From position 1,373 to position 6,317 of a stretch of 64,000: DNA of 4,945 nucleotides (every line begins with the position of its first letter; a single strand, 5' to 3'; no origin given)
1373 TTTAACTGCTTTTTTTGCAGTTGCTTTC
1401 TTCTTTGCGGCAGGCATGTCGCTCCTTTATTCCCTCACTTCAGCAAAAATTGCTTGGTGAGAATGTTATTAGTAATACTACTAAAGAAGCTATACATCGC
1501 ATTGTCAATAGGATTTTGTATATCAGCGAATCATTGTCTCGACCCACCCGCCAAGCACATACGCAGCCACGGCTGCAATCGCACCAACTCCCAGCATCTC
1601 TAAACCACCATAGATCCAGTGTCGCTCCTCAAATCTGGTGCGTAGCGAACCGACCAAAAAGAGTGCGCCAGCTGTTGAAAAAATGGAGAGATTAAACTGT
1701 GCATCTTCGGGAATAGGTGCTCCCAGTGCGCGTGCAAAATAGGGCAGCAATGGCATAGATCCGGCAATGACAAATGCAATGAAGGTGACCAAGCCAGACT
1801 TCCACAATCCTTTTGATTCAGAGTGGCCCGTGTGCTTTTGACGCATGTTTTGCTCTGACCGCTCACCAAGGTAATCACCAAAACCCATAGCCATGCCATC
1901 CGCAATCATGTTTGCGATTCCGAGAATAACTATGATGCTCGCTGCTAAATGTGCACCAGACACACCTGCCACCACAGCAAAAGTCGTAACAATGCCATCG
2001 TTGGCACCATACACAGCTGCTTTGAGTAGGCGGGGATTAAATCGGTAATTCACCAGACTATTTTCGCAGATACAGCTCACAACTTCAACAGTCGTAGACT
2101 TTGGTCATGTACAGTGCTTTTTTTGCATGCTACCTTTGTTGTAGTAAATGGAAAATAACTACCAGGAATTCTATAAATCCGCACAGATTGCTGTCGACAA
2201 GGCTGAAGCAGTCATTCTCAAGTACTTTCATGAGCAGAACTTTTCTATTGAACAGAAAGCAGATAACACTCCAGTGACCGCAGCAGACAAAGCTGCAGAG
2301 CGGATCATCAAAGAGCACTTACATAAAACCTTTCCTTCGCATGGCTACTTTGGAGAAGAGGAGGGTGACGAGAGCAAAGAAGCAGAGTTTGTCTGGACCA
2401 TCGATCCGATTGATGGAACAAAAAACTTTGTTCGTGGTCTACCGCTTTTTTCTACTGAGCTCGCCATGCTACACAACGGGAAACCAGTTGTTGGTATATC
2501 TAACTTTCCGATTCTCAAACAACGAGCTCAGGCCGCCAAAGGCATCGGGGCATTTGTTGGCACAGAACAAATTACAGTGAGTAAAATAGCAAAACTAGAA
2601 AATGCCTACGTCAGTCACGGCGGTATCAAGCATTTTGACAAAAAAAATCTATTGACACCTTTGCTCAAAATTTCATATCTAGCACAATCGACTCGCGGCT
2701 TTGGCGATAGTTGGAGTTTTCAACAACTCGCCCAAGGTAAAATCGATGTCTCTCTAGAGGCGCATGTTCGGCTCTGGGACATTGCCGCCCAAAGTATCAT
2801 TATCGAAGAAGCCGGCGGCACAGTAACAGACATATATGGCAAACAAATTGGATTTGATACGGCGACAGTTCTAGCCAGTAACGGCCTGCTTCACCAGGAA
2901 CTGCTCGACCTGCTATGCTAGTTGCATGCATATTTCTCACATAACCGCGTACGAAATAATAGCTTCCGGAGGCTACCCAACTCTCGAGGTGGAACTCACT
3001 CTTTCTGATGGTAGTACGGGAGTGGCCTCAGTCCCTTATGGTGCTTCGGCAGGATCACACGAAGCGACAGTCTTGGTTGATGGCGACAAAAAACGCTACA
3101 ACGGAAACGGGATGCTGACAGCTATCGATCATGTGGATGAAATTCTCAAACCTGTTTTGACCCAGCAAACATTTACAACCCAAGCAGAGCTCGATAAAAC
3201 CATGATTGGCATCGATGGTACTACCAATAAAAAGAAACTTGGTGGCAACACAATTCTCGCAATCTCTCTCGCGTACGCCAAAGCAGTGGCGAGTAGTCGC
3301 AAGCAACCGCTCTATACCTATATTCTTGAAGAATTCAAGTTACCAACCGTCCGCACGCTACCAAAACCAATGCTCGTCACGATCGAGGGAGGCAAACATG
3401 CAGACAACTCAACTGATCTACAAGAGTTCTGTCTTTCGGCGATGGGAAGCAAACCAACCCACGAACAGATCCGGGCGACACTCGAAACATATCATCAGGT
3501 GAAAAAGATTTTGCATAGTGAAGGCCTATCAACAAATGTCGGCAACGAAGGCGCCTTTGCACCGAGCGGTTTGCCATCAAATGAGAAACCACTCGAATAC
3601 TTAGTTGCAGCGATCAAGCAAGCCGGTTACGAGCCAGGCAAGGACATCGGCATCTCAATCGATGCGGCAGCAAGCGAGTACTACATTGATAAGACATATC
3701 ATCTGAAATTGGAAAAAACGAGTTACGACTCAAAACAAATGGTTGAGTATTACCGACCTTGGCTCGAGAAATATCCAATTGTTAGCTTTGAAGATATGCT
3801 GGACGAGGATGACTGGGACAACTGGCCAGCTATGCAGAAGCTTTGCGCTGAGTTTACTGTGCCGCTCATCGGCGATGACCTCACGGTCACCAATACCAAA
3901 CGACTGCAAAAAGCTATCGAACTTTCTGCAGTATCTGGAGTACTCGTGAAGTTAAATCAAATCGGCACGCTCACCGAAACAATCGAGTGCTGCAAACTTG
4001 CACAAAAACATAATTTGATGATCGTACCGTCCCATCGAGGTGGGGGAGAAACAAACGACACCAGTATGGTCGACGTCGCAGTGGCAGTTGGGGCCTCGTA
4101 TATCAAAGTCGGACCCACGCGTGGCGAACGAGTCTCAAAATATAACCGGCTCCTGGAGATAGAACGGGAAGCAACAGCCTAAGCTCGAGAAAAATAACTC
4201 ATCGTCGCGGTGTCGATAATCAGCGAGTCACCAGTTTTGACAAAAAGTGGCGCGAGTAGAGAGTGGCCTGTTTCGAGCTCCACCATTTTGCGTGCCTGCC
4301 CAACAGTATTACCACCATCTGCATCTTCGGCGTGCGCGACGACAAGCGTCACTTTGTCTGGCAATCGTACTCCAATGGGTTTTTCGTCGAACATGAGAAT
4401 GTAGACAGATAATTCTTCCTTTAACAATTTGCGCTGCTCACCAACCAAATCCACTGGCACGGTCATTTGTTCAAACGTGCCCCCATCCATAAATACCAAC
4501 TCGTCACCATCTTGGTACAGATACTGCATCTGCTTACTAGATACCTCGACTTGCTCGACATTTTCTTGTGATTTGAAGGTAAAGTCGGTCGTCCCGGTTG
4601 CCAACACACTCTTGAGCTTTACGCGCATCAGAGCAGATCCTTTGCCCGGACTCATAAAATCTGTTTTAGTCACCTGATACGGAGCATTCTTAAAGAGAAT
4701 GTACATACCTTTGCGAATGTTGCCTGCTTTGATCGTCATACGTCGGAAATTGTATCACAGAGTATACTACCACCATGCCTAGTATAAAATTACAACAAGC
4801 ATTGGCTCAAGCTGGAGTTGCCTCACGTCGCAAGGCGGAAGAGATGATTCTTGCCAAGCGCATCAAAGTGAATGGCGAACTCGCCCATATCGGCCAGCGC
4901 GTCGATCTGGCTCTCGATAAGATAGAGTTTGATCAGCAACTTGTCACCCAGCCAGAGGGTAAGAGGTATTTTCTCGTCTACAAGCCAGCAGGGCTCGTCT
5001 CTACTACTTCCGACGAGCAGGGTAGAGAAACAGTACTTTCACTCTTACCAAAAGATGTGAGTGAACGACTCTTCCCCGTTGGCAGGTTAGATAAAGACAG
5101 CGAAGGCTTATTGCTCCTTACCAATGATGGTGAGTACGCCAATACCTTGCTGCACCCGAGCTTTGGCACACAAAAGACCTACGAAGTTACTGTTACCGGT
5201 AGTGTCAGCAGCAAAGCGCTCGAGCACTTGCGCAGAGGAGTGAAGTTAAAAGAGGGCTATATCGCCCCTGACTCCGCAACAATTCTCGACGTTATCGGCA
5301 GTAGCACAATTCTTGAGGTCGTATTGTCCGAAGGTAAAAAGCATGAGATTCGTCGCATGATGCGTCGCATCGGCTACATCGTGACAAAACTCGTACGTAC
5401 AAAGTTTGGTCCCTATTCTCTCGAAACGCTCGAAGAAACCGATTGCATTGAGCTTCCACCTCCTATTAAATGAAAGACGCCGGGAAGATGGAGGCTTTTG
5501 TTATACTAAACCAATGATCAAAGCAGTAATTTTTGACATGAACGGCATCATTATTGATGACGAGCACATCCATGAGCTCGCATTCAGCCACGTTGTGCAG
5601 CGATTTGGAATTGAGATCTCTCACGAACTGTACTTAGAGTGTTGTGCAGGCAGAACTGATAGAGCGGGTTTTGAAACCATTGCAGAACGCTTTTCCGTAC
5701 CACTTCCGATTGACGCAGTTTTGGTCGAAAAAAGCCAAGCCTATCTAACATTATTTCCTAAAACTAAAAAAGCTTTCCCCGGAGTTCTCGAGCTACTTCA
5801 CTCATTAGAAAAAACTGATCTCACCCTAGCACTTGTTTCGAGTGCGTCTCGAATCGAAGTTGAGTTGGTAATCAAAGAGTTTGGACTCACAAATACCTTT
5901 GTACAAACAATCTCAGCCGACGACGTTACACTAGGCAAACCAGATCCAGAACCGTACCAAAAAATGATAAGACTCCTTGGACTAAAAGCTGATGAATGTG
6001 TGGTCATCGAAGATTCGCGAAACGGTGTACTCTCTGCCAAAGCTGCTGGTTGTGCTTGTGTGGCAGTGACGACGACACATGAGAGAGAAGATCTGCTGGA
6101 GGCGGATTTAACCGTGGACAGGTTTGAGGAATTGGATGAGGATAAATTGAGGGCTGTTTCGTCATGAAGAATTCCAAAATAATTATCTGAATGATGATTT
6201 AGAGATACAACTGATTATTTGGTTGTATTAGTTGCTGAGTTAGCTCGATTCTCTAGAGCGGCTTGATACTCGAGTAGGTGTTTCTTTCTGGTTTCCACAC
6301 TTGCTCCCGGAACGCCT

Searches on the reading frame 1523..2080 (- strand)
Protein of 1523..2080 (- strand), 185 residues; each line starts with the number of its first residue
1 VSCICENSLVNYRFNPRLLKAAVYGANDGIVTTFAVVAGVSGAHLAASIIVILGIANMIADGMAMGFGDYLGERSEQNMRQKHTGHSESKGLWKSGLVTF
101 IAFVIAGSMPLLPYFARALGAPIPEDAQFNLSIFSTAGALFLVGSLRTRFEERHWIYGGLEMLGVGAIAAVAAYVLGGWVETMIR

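Call 61: search_protein_families(library=pfam, proteins=[window:1523-2080:-], max_evalue=0.00001)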
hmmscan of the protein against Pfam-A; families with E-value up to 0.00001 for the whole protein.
window:1523-2080:- (185 aa): 1 family
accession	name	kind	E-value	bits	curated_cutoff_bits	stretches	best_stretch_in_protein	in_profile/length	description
PF01988.24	VIT1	-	1.7e-37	129.8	28.1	2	19-84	1-67/214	VIT family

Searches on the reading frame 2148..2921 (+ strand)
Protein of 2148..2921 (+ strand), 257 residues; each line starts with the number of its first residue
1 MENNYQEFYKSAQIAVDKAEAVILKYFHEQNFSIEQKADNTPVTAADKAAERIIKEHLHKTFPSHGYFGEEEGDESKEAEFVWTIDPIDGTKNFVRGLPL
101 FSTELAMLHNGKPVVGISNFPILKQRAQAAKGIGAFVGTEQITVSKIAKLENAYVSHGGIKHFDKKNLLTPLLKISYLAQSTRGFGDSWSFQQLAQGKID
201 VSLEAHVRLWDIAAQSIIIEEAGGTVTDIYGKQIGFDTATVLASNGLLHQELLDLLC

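Call 61: search_protein_families(library=pfam, proteins=[window:2148-2921:+], max_evalue=0.00001)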
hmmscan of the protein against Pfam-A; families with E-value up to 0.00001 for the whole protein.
window:2148-2921:+ (257 aa): 1 family
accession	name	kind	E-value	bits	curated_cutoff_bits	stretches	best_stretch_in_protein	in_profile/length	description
PF00459.30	Inositol_P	-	1.2e-55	189.4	27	1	5-253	2-263/271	Inositol monophosphatase family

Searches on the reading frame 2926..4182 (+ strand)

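Call 61: search_protein_families(library=pfam, proteins=[window:2926-4182:+], max_evalue=0.00001)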
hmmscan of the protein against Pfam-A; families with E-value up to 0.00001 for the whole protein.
window:2926-4182:+ (418 aa): 3 families
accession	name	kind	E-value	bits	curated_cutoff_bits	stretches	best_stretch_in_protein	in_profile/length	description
PF00113.28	Enolase_C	-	3.2e-79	266.8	21.5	1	144-415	3-280/296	Enolase, C-terminal TIM barrel domain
PF03952.21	Enolase_N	-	2.3e-44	151.2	35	1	3-133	1-131/131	Enolase, N-terminal domain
PF13378.12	MR_MLE_C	-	1.7e-08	34.9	29.4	1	267-392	55-175/219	Enolase C-terminal domain-like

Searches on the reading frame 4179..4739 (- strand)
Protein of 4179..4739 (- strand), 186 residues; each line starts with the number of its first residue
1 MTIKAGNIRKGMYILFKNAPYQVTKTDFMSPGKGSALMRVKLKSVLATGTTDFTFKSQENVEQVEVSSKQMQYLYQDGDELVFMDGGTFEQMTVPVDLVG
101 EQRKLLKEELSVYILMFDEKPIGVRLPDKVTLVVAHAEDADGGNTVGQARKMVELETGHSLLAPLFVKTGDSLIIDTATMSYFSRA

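Call 61: search_protein_families(library=pfam, proteins=[window:4179-4739:-], max_evalue=0.00001)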
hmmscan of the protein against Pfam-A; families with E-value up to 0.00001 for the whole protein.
window:4179-4739:- (186 aa): 3 families
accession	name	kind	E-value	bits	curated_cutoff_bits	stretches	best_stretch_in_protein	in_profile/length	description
PF01132.26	EFP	-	1.4e-19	70.2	27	1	69-122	1-54/54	Elongation factor P (EF-P) OB domain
PF08207.18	EFP_N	-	1.8e-16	60.3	23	1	5-61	2-58/58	Elongation factor P (EF-P) KOW-like domain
PF09285.17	Elong-fact-P_C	-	1.1e-13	51.1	25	1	130-185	1-56/56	Elongation factor P, C-terminal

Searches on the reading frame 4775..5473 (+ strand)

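Call 11: search_protein_families(library=pfam, proteins=[window:4775-5473:+])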
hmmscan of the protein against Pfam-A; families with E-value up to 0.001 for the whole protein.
window:4775-5473:+ (232 aa): 2 families
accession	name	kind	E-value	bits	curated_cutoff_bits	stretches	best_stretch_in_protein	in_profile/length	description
PF00849.27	PseudoU_synth_2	-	9.3e-25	88.1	26.8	1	65-196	2-150/152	RNA pseudouridylate synthase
PF01479.30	S4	-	5.6e-08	32.8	22.8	1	5-43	2-42/48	S4 domain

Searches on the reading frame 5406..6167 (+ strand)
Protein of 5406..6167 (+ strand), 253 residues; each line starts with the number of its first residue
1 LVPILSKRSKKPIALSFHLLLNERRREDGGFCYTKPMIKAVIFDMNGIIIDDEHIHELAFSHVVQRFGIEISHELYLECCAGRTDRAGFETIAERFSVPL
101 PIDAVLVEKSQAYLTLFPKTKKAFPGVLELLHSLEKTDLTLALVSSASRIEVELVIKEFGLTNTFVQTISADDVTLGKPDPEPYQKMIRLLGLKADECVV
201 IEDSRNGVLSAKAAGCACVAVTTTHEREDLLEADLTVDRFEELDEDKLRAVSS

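Call 11: search_protein_families(library=pfam, proteins=[window:5406-6167:+])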
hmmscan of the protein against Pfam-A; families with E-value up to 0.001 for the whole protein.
window:5406-6167:+ (253 aa): 4 families
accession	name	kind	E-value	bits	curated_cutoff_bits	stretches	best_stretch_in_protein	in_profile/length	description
PF13419.12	HAD_2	-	4.6e-33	115.3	23.8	1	41-221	1-178/178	Haloacid dehalogenase-like hydrolase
PF00702.32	Hydrolase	-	1e-24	88.5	26.4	1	38-215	1-191/191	haloacid dehalogenase-like hydrolase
PF13242.12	Hydrolase_like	-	1.9e-07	31.3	22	1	176-238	2-70/75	HAD-hyrolase-like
PF12710.13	HAD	-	8.4e-05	23.5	27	1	41-200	1-177/189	haloacid dehalogenase-like hydrolase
